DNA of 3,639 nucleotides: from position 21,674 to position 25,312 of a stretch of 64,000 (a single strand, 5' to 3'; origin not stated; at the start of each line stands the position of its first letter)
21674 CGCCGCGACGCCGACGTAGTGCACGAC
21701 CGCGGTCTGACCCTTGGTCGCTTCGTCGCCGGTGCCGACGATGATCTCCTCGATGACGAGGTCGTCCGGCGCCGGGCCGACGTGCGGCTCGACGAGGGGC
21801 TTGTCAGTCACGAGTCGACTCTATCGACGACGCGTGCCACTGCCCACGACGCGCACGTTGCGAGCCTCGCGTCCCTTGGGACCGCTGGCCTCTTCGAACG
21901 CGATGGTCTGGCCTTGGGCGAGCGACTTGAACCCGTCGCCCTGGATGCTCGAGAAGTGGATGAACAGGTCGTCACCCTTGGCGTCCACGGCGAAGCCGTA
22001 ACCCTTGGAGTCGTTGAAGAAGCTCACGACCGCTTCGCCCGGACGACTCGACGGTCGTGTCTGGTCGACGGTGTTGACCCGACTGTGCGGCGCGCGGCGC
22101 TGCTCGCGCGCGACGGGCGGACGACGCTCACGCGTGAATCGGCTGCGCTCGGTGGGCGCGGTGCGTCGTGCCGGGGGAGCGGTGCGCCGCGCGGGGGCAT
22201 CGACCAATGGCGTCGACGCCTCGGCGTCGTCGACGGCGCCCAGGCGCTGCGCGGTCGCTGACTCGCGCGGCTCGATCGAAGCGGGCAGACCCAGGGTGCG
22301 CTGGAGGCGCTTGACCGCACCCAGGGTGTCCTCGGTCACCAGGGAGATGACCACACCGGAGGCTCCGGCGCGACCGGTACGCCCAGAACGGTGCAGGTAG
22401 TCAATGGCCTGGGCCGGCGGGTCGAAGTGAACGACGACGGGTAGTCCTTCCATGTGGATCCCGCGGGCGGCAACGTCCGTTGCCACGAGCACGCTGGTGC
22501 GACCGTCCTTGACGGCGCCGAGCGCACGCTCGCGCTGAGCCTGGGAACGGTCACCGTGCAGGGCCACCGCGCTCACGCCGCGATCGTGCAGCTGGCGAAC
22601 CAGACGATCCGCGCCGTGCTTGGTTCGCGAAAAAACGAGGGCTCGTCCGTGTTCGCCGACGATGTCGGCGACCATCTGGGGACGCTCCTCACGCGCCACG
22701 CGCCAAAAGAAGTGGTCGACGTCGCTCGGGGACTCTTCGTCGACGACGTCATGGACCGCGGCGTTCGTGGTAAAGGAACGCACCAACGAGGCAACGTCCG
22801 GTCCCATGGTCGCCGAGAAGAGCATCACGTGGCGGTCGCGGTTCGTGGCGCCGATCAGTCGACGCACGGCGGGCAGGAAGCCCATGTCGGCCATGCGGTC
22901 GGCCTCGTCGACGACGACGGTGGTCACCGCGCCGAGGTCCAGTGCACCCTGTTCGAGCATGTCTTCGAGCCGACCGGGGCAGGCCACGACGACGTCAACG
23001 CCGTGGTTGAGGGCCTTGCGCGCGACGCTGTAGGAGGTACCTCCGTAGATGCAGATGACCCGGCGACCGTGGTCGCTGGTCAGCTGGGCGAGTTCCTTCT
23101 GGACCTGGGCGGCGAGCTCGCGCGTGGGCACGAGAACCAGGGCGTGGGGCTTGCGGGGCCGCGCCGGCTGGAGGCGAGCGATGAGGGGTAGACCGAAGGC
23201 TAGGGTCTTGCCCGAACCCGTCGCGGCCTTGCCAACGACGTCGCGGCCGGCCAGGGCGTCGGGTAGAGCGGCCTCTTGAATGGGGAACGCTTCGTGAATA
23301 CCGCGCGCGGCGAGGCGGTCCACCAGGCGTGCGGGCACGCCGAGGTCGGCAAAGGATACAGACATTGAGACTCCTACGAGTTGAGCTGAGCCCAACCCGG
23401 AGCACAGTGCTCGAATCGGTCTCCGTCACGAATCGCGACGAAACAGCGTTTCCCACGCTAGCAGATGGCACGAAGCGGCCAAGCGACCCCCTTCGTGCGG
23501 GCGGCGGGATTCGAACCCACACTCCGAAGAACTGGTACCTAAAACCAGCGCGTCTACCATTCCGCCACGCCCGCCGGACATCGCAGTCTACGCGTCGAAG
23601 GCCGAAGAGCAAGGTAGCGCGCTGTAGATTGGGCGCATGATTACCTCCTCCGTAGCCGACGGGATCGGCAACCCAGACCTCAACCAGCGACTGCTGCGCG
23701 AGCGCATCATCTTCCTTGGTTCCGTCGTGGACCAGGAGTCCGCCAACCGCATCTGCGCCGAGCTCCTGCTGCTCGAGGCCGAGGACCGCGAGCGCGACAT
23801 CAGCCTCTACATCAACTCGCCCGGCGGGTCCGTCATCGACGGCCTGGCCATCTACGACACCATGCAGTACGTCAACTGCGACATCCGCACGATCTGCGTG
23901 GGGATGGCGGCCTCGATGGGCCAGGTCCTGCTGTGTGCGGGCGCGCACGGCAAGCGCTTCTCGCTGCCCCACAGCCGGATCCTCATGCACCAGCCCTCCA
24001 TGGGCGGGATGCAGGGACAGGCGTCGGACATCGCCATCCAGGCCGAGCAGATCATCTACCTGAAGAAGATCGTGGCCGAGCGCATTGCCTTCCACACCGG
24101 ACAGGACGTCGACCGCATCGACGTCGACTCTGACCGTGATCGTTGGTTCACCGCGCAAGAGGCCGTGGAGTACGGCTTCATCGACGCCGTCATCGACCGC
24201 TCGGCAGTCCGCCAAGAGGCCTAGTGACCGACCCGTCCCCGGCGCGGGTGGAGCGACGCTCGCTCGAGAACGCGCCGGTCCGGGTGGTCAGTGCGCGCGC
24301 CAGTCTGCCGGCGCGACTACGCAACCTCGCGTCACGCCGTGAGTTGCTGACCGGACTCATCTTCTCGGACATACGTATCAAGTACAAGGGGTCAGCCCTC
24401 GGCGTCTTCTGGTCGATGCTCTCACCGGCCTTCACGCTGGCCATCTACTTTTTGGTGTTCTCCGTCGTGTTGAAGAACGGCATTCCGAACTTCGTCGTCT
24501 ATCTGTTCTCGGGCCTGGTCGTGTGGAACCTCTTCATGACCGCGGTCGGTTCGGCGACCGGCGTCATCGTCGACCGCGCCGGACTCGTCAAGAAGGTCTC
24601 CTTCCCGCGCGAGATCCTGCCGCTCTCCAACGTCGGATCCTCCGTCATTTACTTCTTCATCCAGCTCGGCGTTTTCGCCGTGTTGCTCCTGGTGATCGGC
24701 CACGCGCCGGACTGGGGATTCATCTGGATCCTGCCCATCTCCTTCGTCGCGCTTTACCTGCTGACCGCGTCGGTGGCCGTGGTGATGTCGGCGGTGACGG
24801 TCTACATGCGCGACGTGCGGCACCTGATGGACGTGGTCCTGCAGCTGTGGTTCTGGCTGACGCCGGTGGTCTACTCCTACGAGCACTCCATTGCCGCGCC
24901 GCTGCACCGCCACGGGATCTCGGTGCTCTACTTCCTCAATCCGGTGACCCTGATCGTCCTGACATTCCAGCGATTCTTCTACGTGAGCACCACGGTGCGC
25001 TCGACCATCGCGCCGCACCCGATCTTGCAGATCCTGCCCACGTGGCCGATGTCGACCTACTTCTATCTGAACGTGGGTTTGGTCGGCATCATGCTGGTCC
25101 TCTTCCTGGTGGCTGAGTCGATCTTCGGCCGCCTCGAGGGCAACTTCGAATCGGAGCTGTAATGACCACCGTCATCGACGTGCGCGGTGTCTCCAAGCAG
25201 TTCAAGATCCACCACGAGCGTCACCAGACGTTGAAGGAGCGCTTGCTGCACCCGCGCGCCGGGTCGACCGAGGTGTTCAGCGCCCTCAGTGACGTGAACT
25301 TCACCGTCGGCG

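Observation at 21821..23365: DEAD-box RNA helicase fused to a complete cold-shock domain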

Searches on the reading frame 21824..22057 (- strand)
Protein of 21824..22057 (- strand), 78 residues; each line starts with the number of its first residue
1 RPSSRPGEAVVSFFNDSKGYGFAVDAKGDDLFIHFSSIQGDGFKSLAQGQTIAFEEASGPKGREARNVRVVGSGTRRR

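Call 28: search_solved_structures(query=window:21824-22057:-, max_evalue=0.001, show_alignments=3)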
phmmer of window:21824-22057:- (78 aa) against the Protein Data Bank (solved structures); distinct sequences matched with E-value up to 0.001: 44.
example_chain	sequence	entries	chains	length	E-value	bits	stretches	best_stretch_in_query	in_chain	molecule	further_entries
3cam_A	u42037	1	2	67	1.4e-17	66.6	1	9-69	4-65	Cold-shock domain family protein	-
2lxj_A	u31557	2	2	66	2e-17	66.1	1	9-69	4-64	Cold shock-like protein CspLA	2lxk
8h1i_B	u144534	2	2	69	1.5e-16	63.4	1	10-70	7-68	Cold shock-like protein CspC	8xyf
1hzc_A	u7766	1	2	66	3.5e-16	62.2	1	8-68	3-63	COLD SHOCK PROTEIN CSPB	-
1i5f_A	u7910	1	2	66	4.3e-16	61.9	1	8-68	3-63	COLD-SHOCK PROTEIN CSPB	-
1hz9_A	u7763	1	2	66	5.8e-16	61.5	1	11-68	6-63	COLD SHOCK PROTEIN CSPB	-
2i5l_X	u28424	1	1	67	6.5e-16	61.3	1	10-70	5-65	Cold shock protein cspB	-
1hza_A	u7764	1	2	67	7.2e-16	61.2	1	11-68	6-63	COLD SHOCK PROTEIN CSPB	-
1c9o_A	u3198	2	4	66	8e-16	61.1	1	11-68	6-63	COLD-SHOCK PROTEIN | Cold shock protein cspB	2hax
1csp_A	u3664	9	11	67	9e-16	60.9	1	9-68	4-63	COLD SHOCK PROTEIN B(CSPB) | MAJOR COLD-SHOCK PROTEIN | Cold shock protein cspB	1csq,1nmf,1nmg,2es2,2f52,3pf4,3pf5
1hzb_A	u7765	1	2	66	9e-16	60.9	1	11-68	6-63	COLD SHOCK PROTEIN CSPB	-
6t00_A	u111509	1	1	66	9.3e-16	60.9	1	9-68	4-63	Cold shock protein CspD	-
2i5m_X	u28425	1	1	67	2.3e-15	59.6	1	9-68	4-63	Cold shock protein cspB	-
3i2z_B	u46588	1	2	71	3.3e-15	59.1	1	11-69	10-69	RNA chaperone, negative regulator of cspA transcription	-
1g6p_A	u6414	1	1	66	1.7e-14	56.8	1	11-71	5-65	COLD SHOCK PROTEIN TMCSP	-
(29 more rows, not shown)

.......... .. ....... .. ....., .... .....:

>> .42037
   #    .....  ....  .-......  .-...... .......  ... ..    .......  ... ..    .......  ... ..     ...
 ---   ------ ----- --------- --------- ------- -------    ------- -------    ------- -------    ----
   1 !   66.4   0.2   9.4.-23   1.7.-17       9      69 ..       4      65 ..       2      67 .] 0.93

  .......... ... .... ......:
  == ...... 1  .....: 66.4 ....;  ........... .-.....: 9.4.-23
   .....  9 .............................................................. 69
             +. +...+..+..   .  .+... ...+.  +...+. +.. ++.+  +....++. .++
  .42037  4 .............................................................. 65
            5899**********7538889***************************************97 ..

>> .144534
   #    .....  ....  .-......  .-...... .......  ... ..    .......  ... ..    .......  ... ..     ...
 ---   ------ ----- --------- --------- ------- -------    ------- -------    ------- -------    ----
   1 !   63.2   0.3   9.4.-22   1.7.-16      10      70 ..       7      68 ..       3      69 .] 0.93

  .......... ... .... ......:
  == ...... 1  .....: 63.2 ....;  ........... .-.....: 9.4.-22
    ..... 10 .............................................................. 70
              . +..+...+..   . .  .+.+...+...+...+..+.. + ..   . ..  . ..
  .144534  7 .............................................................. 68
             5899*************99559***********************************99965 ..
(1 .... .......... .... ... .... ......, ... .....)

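Call 37: search_protein_representatives(protein=window:21824-22057:-)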
Query: 78 residues. Proteins with E-value up to 0.001 (for the whole library): 17491; up to 1e-10: 2696; up to 1e-30: 7. The best 150 are listed.
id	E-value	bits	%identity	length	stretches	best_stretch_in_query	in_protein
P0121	3.0e-43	160.8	43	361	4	8-76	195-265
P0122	6.3e-42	156.6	43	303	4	7-70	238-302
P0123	7.9e-35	134.1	52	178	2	9-71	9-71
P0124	3.4e-34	132.1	39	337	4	6-70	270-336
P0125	4.1e-34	131.8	39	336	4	6-77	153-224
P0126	2.8e-33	129.2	41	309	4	9-77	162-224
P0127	8.6e-31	121.3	80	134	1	3-78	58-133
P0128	4.4e-30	119.0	80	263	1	3-78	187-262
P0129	4.5e-30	119.0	80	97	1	5-78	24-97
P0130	2.3e-29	116.8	80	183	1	5-78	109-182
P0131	1.3e-28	114.4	77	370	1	2-78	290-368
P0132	3.0e-28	113.2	80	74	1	11-76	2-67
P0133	4.8e-28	112.6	46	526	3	9-64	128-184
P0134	6.6e-28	112.1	40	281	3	10-77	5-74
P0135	7.3e-27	108.8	40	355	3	9-77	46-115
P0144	4.0e-23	96.9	71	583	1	3-71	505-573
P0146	1.2e-22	95.4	38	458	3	9-66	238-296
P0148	8.4e-22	92.8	31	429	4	9-65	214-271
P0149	6.5e-21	90.0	31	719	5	10-55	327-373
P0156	7.4e-20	86.6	36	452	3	9-71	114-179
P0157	8.7e-20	86.4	35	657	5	11-74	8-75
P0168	4.8e-18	80.8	36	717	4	10-73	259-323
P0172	1.4e-17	79.4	33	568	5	9-73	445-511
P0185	6.5e-17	77.3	36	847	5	9-57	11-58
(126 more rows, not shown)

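Call 65: search_protein_families(library=pfam, proteins=[P0133, P0144, P0146, P0148, P0149, P0156, P0157, P0168, P0172, P0185], max_evalue=0.001)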
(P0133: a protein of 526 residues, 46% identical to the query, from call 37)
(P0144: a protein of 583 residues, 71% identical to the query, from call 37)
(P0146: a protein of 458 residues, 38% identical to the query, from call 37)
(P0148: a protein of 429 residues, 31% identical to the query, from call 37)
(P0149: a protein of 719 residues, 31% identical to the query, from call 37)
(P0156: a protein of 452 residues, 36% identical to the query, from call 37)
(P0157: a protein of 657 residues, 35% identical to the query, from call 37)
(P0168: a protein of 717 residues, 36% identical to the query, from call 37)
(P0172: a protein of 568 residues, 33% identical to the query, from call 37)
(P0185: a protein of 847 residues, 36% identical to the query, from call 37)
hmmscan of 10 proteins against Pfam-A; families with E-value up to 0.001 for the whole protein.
P0133 (526 aa): 3 families
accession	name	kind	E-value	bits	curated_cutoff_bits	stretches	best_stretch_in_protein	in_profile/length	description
PF00313.28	CSD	-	4.7e-67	222.2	27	3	127-190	2-64/66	'Cold-shock' DNA-binding domain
PF08206.17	OB_RNB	-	1.9e-16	59.9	24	2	137-185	8-51/58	Ribonuclease B OB domain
PF23456.1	CSDE1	-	7.5e-09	36.1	27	0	236-275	30-69/84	Cold shock domain-containing protein E1 CSD domain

P0144 (583 aa): 4 families
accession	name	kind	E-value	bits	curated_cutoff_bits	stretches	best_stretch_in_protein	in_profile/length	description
PF00270.35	DEAD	-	1.7e-46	158.5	26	1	28-192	2-165/167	DEAD/DEAH box helicase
PF00271.37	Helicase_C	-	3.3e-29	101.8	23.5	1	229-334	3-110/110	Helicase conserved C-terminal domain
PF00313.28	CSD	-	5e-17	62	27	1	510-572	2-65/66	'Cold-shock' DNA-binding domain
PF04851.21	ResIII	-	4.6e-08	33.6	22.5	1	41-187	24-162/164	Type III restriction enzyme, res subunit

P0146 (458 aa): 3 families
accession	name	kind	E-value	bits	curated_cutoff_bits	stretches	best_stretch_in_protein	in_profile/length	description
PF00313.28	CSD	-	1.1e-46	157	27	3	237-295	2-60/66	'Cold-shock' DNA-binding domain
PF22707.2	S1CSD-TOTE-2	-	4.6e-05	23.8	27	0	392-424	4-28/60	S1/CSD-like domain 2 of the TOTE conflict systems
PF08206.17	OB_RNB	-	4.6e-05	23.5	24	0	401-424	7-30/58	Ribonuclease B OB domain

P0148 (429 aa): 2 families
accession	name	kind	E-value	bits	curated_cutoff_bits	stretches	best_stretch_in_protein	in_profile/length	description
PF00313.28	CSD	-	7.6e-54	179.9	27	4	214-269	3-58/66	'Cold-shock' DNA-binding domain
PF08206.17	OB_RNB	-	2.7e-15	56.2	24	1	322-343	6-27/58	Ribonuclease B OB domain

P0149 (719 aa): 3 families
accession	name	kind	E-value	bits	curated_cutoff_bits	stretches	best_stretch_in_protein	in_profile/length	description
PF00313.28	CSD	-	8.5e-78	256.6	27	6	39-101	3-65/66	'Cold-shock' DNA-binding domain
PF08206.17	OB_RNB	-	5.7e-18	64.8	24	1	333-357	6-30/58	Ribonuclease B OB domain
PF00575.29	S1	-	0.00057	20.6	22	0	320-363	4-41/74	S1 RNA binding domain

P0156 (452 aa): 3 families
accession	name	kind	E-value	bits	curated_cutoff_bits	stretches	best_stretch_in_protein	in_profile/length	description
PF00313.28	CSD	-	6.9e-60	199.3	27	3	20-84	1-65/66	'Cold-shock' DNA-binding domain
PF08206.17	OB_RNB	-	1.8e-13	50.4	24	2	122-147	7-32/58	Ribonuclease B OB domain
PF07497.18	Rho_RNA_bind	-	0.00048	20.3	27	0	122-150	9-40/73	Rho termination factor, RNA-binding domain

P0157 (657 aa): 3 families
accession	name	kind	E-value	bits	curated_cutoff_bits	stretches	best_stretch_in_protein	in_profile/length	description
PF00313.28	CSD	-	1.2e-59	198.5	27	5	568-631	3-63/66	'Cold-shock' DNA-binding domain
PF08206.17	OB_RNB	-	1.4e-12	47.5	24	0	251-294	7-46/58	Ribonuclease B OB domain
PF23456.1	CSDE1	-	3.8e-07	30.6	27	0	127-190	22-84/84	Cold shock domain-containing protein E1 CSD domain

P0168 (717 aa): 2 families
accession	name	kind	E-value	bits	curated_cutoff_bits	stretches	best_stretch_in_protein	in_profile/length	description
PF00313.28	CSD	-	5.3e-52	174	27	4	257-319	2-64/66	'Cold-shock' DNA-binding domain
PF00635.32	Motile_Sperm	-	9.2e-06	25.9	25.9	1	618-669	16-71/109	MSP (Major sperm protein) domain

P0172 (568 aa): 2 families
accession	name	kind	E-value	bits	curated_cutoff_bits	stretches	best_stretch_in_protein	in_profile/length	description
PF00313.28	CSD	-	1.3e-33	115.1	27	4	444-507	2-64/66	'Cold-shock' DNA-binding domain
PF08206.17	OB_RNB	-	0.00088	19.4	24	0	10-31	6-27/58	Ribonuclease B OB domain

P0185 (847 aa): 4 families
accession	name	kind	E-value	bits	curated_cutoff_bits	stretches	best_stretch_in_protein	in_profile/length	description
PF00313.28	CSD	-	1.2e-56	188.9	27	5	156-218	2-64/66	'Cold-shock' DNA-binding domain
PF08206.17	OB_RNB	-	3.4e-13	49.5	24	0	370-396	5-31/58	Ribonuclease B OB domain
PF00076.28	RRM_1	-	6.2e-10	39.2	20.7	1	554-613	1-61/70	RNA recognition motif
PF13893.12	RRM_5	-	1.1e-07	32.1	27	1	551-629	26-100/125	RNA recognition motif. (a.k.a. RRM, RBD, or RNP domain)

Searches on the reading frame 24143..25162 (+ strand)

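Call 21: search_protein_families(library=pfam, proteins=[window:24143-25162:+], max_evalue=0.001)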
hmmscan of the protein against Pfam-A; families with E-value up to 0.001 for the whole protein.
window:24143-25162:+ (339 aa): 1 family
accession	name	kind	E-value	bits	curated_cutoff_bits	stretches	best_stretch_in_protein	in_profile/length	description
PF01061.29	ABC2_membrane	-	1.9e-10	41.1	26.9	1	78-271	12-202/211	ABC-2 type transporter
